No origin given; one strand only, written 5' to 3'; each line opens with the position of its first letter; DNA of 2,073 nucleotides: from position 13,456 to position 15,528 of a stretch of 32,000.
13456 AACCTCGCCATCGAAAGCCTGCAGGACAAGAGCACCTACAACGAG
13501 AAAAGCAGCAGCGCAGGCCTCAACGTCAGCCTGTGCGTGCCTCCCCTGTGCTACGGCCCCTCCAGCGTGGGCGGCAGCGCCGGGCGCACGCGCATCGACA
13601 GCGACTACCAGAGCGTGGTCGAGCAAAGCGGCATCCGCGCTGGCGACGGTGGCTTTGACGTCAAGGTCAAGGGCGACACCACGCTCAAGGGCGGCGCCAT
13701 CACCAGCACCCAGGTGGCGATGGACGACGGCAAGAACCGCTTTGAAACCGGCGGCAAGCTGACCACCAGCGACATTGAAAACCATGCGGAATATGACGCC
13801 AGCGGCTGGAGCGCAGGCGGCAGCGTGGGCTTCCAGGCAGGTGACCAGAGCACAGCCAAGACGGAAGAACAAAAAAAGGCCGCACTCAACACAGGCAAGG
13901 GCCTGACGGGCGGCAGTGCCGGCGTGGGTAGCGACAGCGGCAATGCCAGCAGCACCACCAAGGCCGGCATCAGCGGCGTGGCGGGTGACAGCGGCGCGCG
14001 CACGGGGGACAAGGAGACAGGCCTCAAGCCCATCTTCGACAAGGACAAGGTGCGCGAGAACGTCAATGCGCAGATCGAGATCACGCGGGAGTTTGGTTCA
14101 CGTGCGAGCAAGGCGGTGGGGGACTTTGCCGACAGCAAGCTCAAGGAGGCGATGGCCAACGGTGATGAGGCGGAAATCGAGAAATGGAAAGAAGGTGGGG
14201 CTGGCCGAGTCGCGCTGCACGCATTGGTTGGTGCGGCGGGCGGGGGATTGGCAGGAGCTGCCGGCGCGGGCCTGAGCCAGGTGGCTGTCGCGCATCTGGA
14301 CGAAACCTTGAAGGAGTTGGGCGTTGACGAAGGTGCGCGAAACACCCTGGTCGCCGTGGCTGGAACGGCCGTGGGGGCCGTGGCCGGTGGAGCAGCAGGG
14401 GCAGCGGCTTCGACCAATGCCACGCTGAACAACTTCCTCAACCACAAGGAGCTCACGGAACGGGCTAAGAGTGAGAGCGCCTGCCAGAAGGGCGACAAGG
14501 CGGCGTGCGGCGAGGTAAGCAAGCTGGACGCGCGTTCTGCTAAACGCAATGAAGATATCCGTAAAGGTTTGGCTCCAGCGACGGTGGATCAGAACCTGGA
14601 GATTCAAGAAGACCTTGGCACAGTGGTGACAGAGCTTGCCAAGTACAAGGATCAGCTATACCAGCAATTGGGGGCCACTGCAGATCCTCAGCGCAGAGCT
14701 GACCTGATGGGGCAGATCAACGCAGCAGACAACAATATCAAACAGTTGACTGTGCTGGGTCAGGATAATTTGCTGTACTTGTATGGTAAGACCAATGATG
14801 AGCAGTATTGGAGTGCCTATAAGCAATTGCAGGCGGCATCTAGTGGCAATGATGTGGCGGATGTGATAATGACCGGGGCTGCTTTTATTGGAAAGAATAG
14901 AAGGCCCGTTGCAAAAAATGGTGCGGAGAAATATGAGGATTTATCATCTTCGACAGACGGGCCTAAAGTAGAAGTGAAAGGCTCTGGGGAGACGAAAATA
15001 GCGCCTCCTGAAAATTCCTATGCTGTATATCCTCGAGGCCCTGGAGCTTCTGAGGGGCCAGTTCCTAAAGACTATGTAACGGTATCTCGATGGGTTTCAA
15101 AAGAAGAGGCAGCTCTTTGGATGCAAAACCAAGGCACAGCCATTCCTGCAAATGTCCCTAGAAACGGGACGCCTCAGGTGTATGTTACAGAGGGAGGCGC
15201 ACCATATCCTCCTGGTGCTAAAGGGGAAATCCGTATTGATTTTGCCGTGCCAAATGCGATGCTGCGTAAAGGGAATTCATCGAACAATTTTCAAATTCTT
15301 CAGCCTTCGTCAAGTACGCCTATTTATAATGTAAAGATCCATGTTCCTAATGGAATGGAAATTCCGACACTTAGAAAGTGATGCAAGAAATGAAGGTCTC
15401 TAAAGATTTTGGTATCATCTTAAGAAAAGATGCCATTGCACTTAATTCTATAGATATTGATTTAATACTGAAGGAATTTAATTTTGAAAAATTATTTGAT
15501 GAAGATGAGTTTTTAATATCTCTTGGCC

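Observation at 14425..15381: CdiA-CT: LNNFL variant of the VENN boundary, composition break ~35 codons later, and an unassigned toxin domain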

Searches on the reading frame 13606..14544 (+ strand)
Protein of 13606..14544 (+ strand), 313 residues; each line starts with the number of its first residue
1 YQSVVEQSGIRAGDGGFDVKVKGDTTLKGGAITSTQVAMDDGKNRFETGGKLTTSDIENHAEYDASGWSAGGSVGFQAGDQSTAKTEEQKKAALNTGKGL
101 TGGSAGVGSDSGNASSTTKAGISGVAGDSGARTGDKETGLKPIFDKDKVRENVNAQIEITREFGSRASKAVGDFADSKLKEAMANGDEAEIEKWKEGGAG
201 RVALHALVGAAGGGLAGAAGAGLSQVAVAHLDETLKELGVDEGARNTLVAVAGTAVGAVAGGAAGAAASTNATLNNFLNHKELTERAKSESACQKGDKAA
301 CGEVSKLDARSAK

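Call 68: search_protein_families(library=pfam, proteins=[window:13606-14544:+], max_evalue=10)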
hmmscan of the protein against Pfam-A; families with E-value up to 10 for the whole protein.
window:13606-14544:+ (313 aa): 2 families
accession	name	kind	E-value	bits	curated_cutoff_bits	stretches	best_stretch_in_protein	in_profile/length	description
PF21726.2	DUF6862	-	0.027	14.9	24.1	1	281-312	1-32/67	Family of unknown function (DUF6862)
PF06897.17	DUF1269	-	1.3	9.8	26.9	1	250-270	18-38/100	Protein of unknown function (DUF1269)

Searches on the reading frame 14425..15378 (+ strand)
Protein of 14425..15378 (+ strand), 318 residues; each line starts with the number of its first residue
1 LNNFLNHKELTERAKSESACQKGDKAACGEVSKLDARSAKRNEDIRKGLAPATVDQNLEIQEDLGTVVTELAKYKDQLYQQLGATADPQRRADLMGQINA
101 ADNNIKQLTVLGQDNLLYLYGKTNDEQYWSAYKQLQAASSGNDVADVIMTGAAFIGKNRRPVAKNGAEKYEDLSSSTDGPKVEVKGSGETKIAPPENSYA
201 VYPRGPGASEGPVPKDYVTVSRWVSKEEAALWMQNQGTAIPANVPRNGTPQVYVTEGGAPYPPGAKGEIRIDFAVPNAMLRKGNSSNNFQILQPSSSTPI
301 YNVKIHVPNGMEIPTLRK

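Call 5: search_protein_families(library=pfam, proteins=[window:14425-15378:+], max_evalue=1)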
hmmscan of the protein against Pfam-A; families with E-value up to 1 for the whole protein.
window:14425-15378:+ (318 aa): 4 families
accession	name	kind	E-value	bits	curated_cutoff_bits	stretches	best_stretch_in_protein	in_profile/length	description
PF21726.2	DUF6862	-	2.1e-06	28.1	24.1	1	8-75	1-66/67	Family of unknown function (DUF6862)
PF24691.1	TreTu_C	-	9.8e-05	23.4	27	1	218-298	2-79/100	TreTu toxin, C-terminal domain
PF01442.23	Apolipoprotein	-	0.00094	19.4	90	1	31-87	13-69/190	Apolipoprotein A1/A4/E domain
PF02185.22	HR1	-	0.22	12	33.1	1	77-108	21-52/67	Hr1 repeat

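Call 6: search_protein_families(library=ncbifam, proteins=[window:14425-15378:+], max_evalue=1)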
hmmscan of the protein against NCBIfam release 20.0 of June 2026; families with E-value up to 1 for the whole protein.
window:14425-15378:+ (318 aa): 1 family
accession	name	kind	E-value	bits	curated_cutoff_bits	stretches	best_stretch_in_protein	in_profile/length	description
NF047850.1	Lsa25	exception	0.03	14.1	260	1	103-139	139-175/207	surface adhesin Lsa25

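Call 7: search_solved_structures(query=window:14425-15378:+, max_evalue=10, show_alignments=3)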
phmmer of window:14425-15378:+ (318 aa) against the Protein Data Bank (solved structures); distinct sequences matched with E-value up to 10: 2.
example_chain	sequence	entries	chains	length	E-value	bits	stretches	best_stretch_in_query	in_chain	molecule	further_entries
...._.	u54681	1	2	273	0.93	12.1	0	31-91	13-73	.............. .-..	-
9hx4_F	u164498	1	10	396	1.5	11.4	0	31-91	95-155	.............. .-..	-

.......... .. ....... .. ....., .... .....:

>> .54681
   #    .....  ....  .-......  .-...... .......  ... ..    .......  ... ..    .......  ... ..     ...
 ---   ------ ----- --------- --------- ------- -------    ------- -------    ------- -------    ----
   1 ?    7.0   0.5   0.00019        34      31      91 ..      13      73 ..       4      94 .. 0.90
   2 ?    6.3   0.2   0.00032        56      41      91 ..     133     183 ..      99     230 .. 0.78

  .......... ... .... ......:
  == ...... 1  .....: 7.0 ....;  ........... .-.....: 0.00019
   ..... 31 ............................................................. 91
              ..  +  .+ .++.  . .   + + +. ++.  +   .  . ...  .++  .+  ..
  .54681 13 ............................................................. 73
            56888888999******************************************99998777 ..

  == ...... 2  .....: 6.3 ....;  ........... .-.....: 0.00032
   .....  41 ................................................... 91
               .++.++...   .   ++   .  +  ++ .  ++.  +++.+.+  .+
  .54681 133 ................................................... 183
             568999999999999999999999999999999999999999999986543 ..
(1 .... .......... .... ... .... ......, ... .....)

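Call 8: find_homologous_proteins(query=window:14425-15378:+)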
Query window:14425-15378:+ (318 aa): 12 proteins with E <= 0.001 among 732 candidates.
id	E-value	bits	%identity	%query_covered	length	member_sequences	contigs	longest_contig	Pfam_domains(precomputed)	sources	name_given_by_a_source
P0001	2.2e-78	282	56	81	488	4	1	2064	PF21726.3,PF13529.14,PF03412.22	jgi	jgi:hypothetical protein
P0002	1.4e-55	207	60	53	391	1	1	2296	-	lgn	-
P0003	4.8e-55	205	66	46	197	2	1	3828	-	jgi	-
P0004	8.6e-54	201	69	42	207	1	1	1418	-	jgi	jgi:hypothetical protein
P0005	2.0e-53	200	73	40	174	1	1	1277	-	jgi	jgi:filamentous hemagglutinin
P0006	3.6e-53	199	40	99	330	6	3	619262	PF21726.3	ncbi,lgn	ncbi:DUF6862 domain-containing protein [Burkholderia gladioli]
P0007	2.5e-50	190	73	39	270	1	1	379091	-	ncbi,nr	ncbi:hypothetical protein BCF11_5270 [Collimonas sp. PA-H2]|nr:hypothetical protein BCF11_5270 [Coll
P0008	1.1e-41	161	69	34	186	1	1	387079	-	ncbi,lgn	-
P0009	1.6e-27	115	58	34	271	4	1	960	-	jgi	jgi:hypothetical protein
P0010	4.5e-24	104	53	36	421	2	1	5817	-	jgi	-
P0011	1.8e-23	102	53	36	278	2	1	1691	PF24691.2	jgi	jgi:hypothetical protein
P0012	1.9e-22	98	50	36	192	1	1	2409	-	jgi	jgi:hypothetical protein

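Call 33: find_encoding_contigs(protein=P0001, flank=3000, max_places=3)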
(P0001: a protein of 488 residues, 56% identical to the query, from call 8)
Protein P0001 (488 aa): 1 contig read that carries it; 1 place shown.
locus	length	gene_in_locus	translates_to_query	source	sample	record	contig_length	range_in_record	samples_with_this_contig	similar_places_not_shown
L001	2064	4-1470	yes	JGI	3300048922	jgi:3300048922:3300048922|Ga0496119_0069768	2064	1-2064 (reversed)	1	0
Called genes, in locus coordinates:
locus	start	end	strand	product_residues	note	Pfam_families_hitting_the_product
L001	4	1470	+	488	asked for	PF21726:DUF6862, PF03412:Peptidase_C39, PF13529:Peptidase_C39_2 (faint)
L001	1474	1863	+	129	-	-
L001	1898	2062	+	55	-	?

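Call 34: find_encoding_contigs(protein=P0006, flank=6000, max_places=3)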
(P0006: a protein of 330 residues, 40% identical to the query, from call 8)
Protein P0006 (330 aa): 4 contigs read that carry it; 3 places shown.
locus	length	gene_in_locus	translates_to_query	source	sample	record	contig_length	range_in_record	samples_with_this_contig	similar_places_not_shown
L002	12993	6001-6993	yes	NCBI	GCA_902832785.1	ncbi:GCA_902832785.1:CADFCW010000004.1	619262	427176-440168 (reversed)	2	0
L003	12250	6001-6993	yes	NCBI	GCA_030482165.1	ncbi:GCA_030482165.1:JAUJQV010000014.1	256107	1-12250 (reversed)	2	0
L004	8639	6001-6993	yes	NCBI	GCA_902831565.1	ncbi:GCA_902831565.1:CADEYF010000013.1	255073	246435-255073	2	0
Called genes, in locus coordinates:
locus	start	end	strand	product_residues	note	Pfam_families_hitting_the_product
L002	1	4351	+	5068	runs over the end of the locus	-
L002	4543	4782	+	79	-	-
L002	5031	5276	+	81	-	-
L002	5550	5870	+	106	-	-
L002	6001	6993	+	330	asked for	PF21726:DUF6862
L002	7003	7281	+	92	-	-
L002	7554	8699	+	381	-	PF04830:DUF637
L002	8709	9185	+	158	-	-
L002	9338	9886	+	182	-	-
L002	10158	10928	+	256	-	-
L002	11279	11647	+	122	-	-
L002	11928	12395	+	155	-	PF15644:Gln_amidase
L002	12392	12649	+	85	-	PF15567:Imm35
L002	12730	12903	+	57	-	-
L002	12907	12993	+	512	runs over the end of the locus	PF04830:DUF637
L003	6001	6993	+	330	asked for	PF21726:DUF6862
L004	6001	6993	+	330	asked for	PF21726:DUF6862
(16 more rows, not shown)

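Call 68: search_protein_families(library=pfam, proteins=[L001:931-1467:+, L002:4001-4348:+], max_evalue=10)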
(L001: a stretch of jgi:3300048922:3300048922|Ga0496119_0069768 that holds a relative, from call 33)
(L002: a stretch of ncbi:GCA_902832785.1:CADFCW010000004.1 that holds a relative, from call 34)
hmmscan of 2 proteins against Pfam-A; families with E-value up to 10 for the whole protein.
L001:931-1467:+ (179 aa): 2 families
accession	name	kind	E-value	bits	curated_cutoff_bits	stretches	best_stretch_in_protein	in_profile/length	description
PF03412.21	Peptidase_C39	-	8.5e-09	35.8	22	1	44-174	11-127/133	Peptidase C39 family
PF13529.12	Peptidase_C39_2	-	7e-08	33.6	24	1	39-151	8-143/143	Peptidase_C39 like family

L002:4001-4348:+ (116 aa): 0 families
